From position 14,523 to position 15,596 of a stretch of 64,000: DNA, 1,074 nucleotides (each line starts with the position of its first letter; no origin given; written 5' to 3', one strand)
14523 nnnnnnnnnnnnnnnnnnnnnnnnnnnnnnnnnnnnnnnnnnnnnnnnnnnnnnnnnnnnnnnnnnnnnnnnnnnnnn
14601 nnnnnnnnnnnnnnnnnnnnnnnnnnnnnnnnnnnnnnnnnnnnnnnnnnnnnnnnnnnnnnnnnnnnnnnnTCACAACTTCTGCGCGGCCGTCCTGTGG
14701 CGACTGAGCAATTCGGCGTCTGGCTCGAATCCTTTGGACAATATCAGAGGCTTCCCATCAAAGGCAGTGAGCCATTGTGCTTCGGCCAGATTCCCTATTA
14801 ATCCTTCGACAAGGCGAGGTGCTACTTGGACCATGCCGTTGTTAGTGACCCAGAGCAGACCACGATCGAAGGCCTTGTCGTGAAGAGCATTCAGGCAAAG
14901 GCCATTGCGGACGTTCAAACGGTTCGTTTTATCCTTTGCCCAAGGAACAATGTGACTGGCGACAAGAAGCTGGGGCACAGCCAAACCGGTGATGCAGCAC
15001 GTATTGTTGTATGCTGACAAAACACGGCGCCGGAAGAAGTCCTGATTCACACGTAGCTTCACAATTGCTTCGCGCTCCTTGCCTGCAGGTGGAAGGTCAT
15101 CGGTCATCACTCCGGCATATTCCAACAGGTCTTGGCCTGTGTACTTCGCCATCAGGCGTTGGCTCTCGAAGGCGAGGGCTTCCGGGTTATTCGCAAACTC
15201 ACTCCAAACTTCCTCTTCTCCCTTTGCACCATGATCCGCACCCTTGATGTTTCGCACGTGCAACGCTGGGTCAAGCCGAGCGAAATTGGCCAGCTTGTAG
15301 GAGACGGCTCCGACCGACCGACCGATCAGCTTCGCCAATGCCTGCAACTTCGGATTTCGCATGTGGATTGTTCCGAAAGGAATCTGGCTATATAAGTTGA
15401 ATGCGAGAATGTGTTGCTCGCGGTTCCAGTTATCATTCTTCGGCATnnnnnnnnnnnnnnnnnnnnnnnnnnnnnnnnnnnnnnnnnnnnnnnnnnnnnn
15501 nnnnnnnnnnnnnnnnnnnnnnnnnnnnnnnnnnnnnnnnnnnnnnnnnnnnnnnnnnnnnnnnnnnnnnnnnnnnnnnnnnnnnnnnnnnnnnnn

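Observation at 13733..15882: Three-gene cassette: Cys-His-Asp protein plus two HNH nucleases with different reader domains and no methyltransferase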

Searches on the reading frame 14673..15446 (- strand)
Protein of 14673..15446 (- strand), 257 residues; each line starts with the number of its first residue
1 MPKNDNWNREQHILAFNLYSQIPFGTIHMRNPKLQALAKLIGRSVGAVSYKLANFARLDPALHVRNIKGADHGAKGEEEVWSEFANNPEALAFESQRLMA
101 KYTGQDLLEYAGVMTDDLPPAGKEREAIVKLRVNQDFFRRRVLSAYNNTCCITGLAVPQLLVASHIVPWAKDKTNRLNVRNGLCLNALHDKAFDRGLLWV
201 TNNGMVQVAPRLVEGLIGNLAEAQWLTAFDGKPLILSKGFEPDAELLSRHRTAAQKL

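Call 3: search_protein_families(library=pfam, proteins=[window:14673-15446:-], max_evalue=0.1)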
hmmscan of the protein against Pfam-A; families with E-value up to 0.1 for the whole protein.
window:14673-15446:- (257 aa): 1 family
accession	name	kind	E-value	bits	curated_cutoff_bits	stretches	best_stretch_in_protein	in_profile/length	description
PF13391.12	HNH_2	-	1.2e-12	48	21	1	150-199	1-64/66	HNH endonuclease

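Call 4: search_protein_families(library=padloc, proteins=[window:14673-15446:-], max_evalue=0.1)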
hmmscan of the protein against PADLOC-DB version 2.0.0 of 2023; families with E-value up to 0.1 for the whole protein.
window:14673-15446:- (257 aa): 3 families
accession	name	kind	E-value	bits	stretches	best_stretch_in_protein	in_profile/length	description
PDLC04132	HNH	-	8.4e-80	265.9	1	1-252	23-269/286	-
PDLC03546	HNH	-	2.2e-36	123.3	2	114-251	138-273/282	Type II restriction enzyme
PDLC03529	REase_II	-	0.0057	13.9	1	149-212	284-347/389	Type II restriction enzyme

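Call 5: search_protein_families(library=ncbifam, proteins=[window:14673-15446:-], max_evalue=0.1)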
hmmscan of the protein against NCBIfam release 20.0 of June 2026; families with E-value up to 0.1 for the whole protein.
window:14673-15446:- (257 aa): 1 family
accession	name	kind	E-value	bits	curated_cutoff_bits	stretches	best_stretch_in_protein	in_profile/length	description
NF045808.1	PT-DNA_restrict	exception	7.5e-12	45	180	1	132-236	159-262/284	phosphorothioated DNA-binding restriction endonuclease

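Call 7: search_solved_structures(query=window:14673-15446:-, max_evalue=1, show_alignments=2)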
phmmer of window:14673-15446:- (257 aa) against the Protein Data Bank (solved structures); distinct sequences matched with E-value up to 1: 1.
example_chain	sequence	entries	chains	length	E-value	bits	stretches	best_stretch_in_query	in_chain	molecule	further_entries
6yex_A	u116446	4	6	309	2.8e-10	43.3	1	121-212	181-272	HNH endonuclease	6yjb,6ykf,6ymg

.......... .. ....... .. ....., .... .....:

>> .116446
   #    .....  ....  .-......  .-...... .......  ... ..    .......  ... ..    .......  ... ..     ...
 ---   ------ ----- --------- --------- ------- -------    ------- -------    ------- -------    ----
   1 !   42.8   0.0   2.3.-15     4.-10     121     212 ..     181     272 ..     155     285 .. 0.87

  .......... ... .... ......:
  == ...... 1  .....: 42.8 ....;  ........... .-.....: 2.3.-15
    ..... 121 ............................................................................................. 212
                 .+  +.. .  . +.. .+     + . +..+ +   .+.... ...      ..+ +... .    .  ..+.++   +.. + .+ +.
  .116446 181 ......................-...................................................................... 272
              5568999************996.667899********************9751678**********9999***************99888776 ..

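Call 21: find_homologous_proteins(query=window:14673-15446:-, max_evalue=0.001)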
Query window:14673-15446:- (257 aa): 7501 proteins with E <= 0.001 among 8000 candidates; the best 120 are listed.
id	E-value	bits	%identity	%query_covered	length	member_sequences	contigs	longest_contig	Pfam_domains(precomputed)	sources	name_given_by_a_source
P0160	9.4e-170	581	100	100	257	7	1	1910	PF13391.13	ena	-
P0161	6.5e-151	519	88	100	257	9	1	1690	PF13391.13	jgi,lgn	-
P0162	1.7e-141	488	84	100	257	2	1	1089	PF13391.13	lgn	-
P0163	1.0e-140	485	83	100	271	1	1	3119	PF13391.13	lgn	-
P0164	1.0e-137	476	82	100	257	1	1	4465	PF13391.13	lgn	-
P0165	1.8e-132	458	79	99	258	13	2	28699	PF13391.13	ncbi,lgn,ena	-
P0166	9.0e-129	446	74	100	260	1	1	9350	PF13391.13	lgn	-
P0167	8.2e-128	443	75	100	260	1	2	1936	PF13391.13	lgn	-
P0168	9.9e-126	436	74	99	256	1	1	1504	PF13391.13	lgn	-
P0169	2.0e-113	396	70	99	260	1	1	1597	PF13391.13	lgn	-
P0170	3.1e-113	395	69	100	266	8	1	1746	PF13391.13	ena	-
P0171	1.1e-112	394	69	97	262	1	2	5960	PF13391.13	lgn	-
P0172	6.8e-112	391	67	100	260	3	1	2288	PF13391.13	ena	-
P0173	2.1e-111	389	68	100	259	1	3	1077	PF13391.13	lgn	-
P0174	2.3e-111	389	68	99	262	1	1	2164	PF13391.13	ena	-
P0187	6.1e-108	378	66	100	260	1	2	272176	PF13391.13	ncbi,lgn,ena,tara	tara:strand:- start:122 stop:904 length:783 start_codon:yes stop_codon:yes gene_type:complete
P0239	2.5e-101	356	63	96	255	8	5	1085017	PF13391.13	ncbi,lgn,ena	-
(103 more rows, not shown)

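Call 24: find_encoding_contigs(protein=P0165, flank=6000, max_places=3)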
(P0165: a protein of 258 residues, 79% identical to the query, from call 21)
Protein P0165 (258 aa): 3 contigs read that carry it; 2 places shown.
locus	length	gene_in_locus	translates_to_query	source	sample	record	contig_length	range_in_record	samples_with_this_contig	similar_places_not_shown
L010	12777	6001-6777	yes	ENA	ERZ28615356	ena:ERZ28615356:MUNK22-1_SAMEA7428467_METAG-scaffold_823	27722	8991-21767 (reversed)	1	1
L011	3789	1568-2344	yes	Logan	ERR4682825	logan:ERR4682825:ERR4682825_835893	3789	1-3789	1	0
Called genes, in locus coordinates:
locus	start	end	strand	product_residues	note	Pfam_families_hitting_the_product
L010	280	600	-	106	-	-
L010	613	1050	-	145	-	PF00011:HSP20, PF17886:ArsA_HSP20 (weak)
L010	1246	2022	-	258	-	PF02586:SRAP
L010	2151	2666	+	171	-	-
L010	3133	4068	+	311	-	-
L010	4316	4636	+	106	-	PF09907:HigB_toxin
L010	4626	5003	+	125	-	PF01381:HTH_3 (faint)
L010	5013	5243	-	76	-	-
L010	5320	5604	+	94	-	-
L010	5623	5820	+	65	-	-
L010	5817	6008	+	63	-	-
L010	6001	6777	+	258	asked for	PF13391:HNH_2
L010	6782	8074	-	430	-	-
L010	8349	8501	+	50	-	-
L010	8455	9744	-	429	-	PF04403:PqiA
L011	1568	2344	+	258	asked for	PF13391:HNH_2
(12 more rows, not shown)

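Call 45: find_encoding_contigs(protein=P0187, flank=5000, max_places=2)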
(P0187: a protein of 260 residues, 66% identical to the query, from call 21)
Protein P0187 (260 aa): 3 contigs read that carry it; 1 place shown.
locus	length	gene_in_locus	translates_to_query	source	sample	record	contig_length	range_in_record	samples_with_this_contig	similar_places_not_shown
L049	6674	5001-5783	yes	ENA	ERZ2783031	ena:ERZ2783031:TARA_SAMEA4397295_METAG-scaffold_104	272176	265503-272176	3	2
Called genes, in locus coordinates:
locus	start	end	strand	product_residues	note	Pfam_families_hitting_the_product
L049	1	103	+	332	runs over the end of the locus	PF03629:SASA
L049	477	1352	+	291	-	-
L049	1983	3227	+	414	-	PF28082:ZorA-like_t1, PF01442:Apolipoprotein (faint)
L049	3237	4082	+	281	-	PF00691:OmpA (faint)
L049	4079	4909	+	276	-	PF26739:DUF8245 (weak)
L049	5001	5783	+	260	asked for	PF13391:HNH_2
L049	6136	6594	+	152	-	PF06803:DUF1232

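Call 46: find_encoding_contigs(protein=P0239, flank=5000, max_places=2)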
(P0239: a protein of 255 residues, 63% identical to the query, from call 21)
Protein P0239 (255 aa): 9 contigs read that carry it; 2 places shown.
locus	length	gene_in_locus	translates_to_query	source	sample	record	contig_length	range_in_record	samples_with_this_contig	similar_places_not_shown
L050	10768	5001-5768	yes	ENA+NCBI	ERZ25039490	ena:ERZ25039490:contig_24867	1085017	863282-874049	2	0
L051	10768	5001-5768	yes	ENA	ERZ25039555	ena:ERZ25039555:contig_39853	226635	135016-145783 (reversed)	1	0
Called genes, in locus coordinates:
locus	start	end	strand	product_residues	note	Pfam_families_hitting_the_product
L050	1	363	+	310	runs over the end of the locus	PF00850:Hist_deacetyl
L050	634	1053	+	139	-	PF08780:NTase_sub_bind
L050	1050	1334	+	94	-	-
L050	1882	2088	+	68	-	PF09957:VapB_antitoxin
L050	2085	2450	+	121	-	PF01850:PIN (weak)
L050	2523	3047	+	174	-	-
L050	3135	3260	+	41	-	-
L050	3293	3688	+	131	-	-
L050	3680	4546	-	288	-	PF13276:HTH_21, PF00665:rve, PF13683:rve_3, PF13333:rve_2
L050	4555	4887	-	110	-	PF01527:HTH_Tnp_1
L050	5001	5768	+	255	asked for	PF13391:HNH_2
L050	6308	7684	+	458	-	PF01548:DEDD_Tnp_IS110, PF02371:Transposase_20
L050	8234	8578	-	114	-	-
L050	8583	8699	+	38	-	-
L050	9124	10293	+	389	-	PF00465:Fe-ADH, PF13685:Fe-ADH_2, PF25137:ADH_Fe_C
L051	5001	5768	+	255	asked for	PF13391:HNH_2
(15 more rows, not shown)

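Call 48: find_related_loci(query=A3, collection=genome_contigs, flank=5000)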
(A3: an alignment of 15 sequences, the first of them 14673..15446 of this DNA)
Query A3 (257 aa) in genome_contigs; peptide patterns used: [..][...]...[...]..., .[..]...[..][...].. (x = any residue, [..] = any of these).
600 stretches matched a pattern (row limit reached: there are more); 581 encode a relative of the query (tblastn E <= 1e-3); the best 80 are kept; 80 distinct loci.
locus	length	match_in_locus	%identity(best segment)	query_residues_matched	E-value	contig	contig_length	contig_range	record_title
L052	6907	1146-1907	79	1-254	3e-138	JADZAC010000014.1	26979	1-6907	MAG: Flavobacteriales bacterium isolate SJ6 c_000000081712, whole genome shotgun sequence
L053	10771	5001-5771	64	1-257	8e-112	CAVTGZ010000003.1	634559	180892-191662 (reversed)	MAG: uncultured Acidobacteriota bacterium isolate MFD06085.bin.2.31 genome assembly, contig: contig_183, whole genome sh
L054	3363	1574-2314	64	5-251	9e-106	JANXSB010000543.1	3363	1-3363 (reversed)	MAG: Chthoniobacter sp. isolate 336R_metabat_413_sub 336R_k141_467837, whole genome shotgun sequence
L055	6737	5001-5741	60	4-250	1e-103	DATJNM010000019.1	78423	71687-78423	MAG TPA_asm: Candidatus Sulfopaludibacter sp. isolate SMAG_U14861 k141_2444220, whole genome shotgun sequence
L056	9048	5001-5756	60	5-256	4e-102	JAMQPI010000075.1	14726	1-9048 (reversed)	MAG: Pyrinomonadaceae bacterium isolate CH3 k141_7255, whole genome shotgun sequence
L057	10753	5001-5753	62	1-251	1e-100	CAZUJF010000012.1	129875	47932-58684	MAG TPA_asm: uncultured Planctomycetales bacterium isolate SRP292972_co2_155 genome assembly, contig: NODE_100_length_12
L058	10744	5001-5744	58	3-250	4e-99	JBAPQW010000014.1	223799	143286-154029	MAG: Verrucomicrobiia bacterium isolate MFD01155_ilm_asm_bin21 k127_225515, whole genome shotgun sequence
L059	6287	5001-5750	58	1-250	3e-97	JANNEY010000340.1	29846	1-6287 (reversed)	MAG: Opitutaceae bacterium isolate OTE_75_metabat_356 OTE_75_k141_1900899, whole genome shotgun sequence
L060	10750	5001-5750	57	7-256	2e-96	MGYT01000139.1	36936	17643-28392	MAG: Gammaproteobacteria bacterium RIFCSPLOWO2_02_FULL_61_13 rifcsplowo2_02_scaffold_5159, whole genome shotgun sequence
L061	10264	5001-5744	57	3-250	3e-94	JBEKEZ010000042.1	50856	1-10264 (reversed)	MAG: Terriglobia bacterium isolate SPRUCE 218 SPRUCE_218_42, whole genome shotgun sequence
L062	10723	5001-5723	56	6-248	7e-88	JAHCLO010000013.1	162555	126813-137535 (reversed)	MAG: Verrucomicrobiia bacterium isolate TGS_VER2 VER2_13, whole genome shotgun sequence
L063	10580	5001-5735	53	3-250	3e-87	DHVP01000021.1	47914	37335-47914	MAG TPA_asm: Deltaproteobacteria bacterium UBA5205 UBA5205_contig_16757, whole genome shotgun sequence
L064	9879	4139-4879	55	3-251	7e-86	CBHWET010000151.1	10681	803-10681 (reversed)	MAG TPA_asm: uncultured bacterium isolate ERR14722429_binner12_Refined_101 genome assembly, contig: ERZ27336827.3586, wh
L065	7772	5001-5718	59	5-247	2e-84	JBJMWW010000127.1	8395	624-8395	MAG: Chthoniobacterales bacterium isolate H2_18_all_fractions_metab_maxbC_80_59_11 k255_3329111, whole genome shotgun se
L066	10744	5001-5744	53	1-250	9e-84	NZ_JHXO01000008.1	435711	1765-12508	Prolixibacter bellariivorans ATCC BAA-1284 T426DRAFT_scaffold00006.6_C, whole genome shotgun sequence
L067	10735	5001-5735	55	1-250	3e-83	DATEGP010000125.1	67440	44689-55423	MAG TPA_asm: Candidatus Acidoferrum sp. isolate SMAG_U8788 k141_1894715, whole genome shotgun sequence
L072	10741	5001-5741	52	1-250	9e-80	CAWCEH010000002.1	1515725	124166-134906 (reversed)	MAG: uncultured Acidobacteriaceae bacterium isolate MFD09286.bin.1.255 genome assembly, contig: contig_28495, whole geno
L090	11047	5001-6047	54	4-212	1e-72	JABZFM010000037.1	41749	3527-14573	MAG: Desulfobacteraceae bacterium isolate Grevelingen_8MPa_metabat2.60 scaffold_604, whole genome shotgun sequence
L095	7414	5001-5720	49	3-251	2e-71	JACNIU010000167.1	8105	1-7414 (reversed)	MAG: Desulfobacterales bacterium isolate NIOZ-UU19 NIOZ-UU_NODE_11120_length_8105_cov_12.4557, whole genome shotgun sequ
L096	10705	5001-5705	48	7-251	8e-71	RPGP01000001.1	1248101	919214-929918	MAG: Desulfobacteraceae bacterium Eth-SRB1 Scaffold22_pilon, whole genome shotgun sequence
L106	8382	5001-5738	50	6-251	1e-69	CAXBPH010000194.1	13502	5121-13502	MAG TPA_asm: uncultured bacterium isolate ERR2762188_binner12_Refined_16 genome assembly, contig: ERZ3421808.7083, whole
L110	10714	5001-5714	47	7-251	3e-69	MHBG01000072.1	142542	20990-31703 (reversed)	MAG: Lentisphaerae bacterium GWF2_45_14 gwf2_scaffold_535, whole genome shotgun sequence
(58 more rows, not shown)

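Call 54: search_protein_families(library=pfam, alignment_id=A4, max_evalue=0.00001)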
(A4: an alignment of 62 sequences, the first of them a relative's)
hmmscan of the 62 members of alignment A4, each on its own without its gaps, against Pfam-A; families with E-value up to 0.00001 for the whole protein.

A. member 1, L053:3904-4998:+ (364 aa): 1 family
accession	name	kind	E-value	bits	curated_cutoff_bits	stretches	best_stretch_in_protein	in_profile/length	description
PF00145.23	DNA_methylase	-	1.3e-51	176.5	22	1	1-339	1-323/324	C-5 cytosine-specific DNA methylase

B. families by the number of members that match (of 62 scanned): 39 families (the first 25 are shown)
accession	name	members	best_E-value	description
PF00145.23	DNA_methylase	9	5.6e-92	C-5 cytosine-specific DNA methylase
PF10101.14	DUF2339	1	8.5e-86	Predicted membrane protein (DUF2339)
PF01433.26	Peptidase_M1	1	4.1e-76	Peptidase family M1 domain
PF11838.14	ERAP1_C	1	1.5e-75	ERAP1-like C-terminal domain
PF06250.17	YhcG_C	1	4.9e-64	YhcG PDDEXK nuclease domain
PF17900.6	Peptidase_M1_N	1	4.2e-48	Peptidase M1 N-terminal domain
PF00912.28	Transgly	1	2.1e-45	Transglycosylase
PF07603.17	Lcl_C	1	9.5e-41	Lcl C-terminal domain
PF13378.12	MR_MLE_C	1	7e-38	Enolase C-terminal domain-like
PF04002.20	RadC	1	5.1e-37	RadC-like JAB domain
PF00929.31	RNase_T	1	1.8e-33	Exonuclease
PF04794.17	YdjC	1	1e-31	YdjC-like protein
PF01694.28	Rhomboid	1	6.2e-25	Rhomboid domain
PF02452.23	PemK_toxin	1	9e-25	PemK-like, MazF-like toxin of type II toxin-antitoxin system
PF20582.4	UPF0758_N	1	1.2e-23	UPF0758 N-terminal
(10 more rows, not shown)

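Call 55: search_protein_families(library=pfam, alignment_id=A5, max_evalue=0.00001)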
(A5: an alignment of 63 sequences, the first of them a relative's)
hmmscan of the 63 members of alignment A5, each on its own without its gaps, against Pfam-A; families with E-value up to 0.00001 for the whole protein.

A. member 1, L053:5874-6755:+ (293 aa): 1 family
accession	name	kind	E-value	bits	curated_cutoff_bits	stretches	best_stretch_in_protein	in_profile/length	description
PF00145.23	DNA_methylase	-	8.3e-34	117.9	22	1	12-289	7-323/324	C-5 cytosine-specific DNA methylase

B. families by the number of members that match (of 63 scanned): 52 families (the first 25 are shown)
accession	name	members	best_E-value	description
PF09561.16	RE_HpaII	5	1.5e-138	HpaII restriction endonuclease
PF00145.23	DNA_methylase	3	1.7e-99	C-5 cytosine-specific DNA methylase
PF09019.17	EcoRII-C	2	1.8e-64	EcoRII C terminal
PF15515.12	MvaI_BcnI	2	8.6e-29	MvaI/BcnI restriction endonuclease family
PF09848.15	SLFN-g3_helicase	1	1e-83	Schlafen group 3, DNA/RNA helicase domain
PF10593.14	Z1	1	6.1e-67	Z1 domain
PF00361.26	Proton_antipo_M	1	5.8e-65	NADH:quinone oxidoreductase/Mrp antiporter, TM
PF20553.4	Methyltransf_35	1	6.4e-61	Putative O-methyltransferase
PF12358.13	DUF3644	1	2.8e-59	Domain of unknown function (DUF3644)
PF01926.29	MMR_HSR1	1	9.9e-57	50S ribosome-binding GTPase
PF03747.19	ADP_ribosyl_GH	1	9.7e-36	ADP-ribosylglycohydrolase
PF12706.13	Lactamase_B_2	1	4e-35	Beta-lactamase superfamily domain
PF03852.21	Vsr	1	1.3e-34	DNA mismatch endonuclease Vsr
PF00580.27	UvrD-helicase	1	4.6e-33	UvrD/REP helicase N-terminal domain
PF14714.11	KH_dom-like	1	2e-29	KH-domain-like of EngA bacterial GTPase enzymes, C-terminal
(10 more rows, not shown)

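Call 79: search_protein_families(library=pfam, proteins=[L096:4648-4980:+, L067:5783-6154:+, L110:4654-4986:+, L072:5774-6166:+], max_evalue=1)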
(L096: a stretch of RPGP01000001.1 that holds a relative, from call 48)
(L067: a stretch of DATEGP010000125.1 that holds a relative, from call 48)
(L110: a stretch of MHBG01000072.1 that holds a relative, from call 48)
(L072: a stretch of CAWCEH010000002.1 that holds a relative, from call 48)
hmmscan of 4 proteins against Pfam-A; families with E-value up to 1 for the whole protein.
L096:4648-4980:+ (110 aa): 0 families

L067:5783-6154:+ (123 aa): 0 families

L110:4654-4986:+ (110 aa): 0 families

L072:5774-6166:+ (130 aa): 0 families

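Call 91: search_protein_families(library=phrogs, proteins=[window:14673-15446:-, L096:4648-4980:+, L067:5783-6154:+], max_evalue=0.01)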
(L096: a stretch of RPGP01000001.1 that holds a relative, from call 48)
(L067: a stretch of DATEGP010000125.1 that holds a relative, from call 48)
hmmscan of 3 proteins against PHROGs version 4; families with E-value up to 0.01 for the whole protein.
window:14673-15446:- (257 aa): 4 families
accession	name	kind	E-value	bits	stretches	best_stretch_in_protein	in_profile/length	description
phrog_20585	-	unknown function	3.8e-11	43.5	1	113-201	199-286/337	-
phrog_23050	-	unknown function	2.8e-07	31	1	127-205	268-343/383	-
phrog_21425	-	unknown function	0.00059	20.3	1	126-197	196-264/319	-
phrog_31713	-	unknown function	0.0024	18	1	127-206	188-263/292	-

L096:4648-4980:+ (110 aa): 0 families

L067:5783-6154:+ (123 aa): 0 families

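Call 98: find_related_loci(query=A3, collection=viral_contigs, flank=3000)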
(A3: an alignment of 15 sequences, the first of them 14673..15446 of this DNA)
Query A3 (257 aa) in viral_contigs; peptide patterns used: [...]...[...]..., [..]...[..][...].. (x = any residue, [..] = any of these).
62 stretches matched a pattern; 37 encode a relative of the query (tblastn E <= 1e-3); 37 distinct loci.
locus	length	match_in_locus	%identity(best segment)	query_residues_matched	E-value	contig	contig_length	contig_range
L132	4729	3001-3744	53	6-250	1e-88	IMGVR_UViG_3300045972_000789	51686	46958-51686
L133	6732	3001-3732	52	4-250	3e-79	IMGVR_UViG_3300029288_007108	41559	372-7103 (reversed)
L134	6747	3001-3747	42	3-250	3e-61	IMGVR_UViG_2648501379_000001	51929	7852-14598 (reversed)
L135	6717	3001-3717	34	6-250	6e-39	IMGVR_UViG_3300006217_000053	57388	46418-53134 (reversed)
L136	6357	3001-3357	41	129-251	3e-24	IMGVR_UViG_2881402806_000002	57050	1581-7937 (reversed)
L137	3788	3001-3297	44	116-213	3e-21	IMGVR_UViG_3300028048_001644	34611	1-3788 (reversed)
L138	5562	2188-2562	38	99-212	4e-20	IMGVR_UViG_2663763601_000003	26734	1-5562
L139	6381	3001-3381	37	124-252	5e-19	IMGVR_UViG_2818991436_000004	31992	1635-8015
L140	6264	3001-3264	45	124-210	3e-18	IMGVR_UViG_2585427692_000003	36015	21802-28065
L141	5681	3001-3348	34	102-212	5e-18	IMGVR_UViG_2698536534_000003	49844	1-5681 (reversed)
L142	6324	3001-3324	42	99-208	2e-17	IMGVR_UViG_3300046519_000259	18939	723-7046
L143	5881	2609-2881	41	124-214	3e-17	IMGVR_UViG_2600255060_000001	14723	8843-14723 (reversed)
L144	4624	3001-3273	41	124-214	4e-17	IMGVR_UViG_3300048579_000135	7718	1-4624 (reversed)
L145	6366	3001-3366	40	113-224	7e-17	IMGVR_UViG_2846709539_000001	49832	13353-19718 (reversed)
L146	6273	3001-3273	41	124-214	7e-17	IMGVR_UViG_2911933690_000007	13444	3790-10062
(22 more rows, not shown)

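Call 105: search_protein_families(library=pfam, proteins=[L090:4413-5387:+, L095:5725-6663:+, L106:3480-4394:-], max_evalue=0.01)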
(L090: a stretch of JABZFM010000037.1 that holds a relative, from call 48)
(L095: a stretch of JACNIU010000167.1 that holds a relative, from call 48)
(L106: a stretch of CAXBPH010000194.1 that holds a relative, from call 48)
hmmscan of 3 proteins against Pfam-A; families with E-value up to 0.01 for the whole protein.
L090:4413-5387:+ (324 aa): 2 families
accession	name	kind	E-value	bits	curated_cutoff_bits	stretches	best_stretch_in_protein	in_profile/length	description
PF13391.12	HNH_2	-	5.7e-11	42.6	21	1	215-268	1-65/66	HNH endonuclease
PF01844.29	HNH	-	0.0017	18.9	21.4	1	230-258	13-41/47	HNH endonuclease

L095:5725-6663:+ (312 aa): 2 families
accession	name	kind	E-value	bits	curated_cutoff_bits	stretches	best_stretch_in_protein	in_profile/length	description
PF13391.12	HNH_2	-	1.1e-12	48.1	21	1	198-251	1-65/66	HNH endonuclease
PF01844.29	HNH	-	0.0034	17.9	21.4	1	198-238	1-38/47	HNH endonuclease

L106:3480-4394:- (305 aa): 1 family
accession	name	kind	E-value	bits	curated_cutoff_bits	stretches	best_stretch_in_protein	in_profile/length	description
PF13391.12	HNH_2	-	8.5e-12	45.2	21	1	193-246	1-65/66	HNH endonuclease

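Call 106: search_protein_families(library=ncbifam, proteins=[L090:4413-5387:+, L095:5725-6663:+, L106:3480-4394:-], max_evalue=0.001)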
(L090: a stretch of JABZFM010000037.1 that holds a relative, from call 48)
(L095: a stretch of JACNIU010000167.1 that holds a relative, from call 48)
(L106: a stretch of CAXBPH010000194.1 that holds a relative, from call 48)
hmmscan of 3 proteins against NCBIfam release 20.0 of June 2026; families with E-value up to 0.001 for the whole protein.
L090:4413-5387:+ (324 aa): 1 family
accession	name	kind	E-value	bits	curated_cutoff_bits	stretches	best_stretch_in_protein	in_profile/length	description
NF045808.1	PT-DNA_restrict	exception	1.2e-40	139.4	180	1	27-321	18-283/284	phosphorothioated DNA-binding restriction endonuclease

L095:5725-6663:+ (312 aa): 2 families
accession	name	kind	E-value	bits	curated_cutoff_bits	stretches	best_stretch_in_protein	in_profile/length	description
NF045808.1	PT-DNA_restrict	exception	1.7e-113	378.5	180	1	20-305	2-284/284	phosphorothioated DNA-binding restriction endonuclease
NF040563.1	guided_IscB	equivalog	0.00018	20.7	175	1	184-242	181-233/314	RNA-guided endonuclease IscB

L106:3480-4394:- (305 aa): 1 family
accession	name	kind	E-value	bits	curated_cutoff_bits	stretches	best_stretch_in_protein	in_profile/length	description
NF045808.1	PT-DNA_restrict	exception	8.3e-20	71.1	180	1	172-296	156-283/284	phosphorothioated DNA-binding restriction endonuclease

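Call 111: search_solved_structures(query=L096:4648-4980:+, max_evalue=10)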
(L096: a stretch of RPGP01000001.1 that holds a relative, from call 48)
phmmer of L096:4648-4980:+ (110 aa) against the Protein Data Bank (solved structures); distinct sequences matched with E-value up to 10: 0.
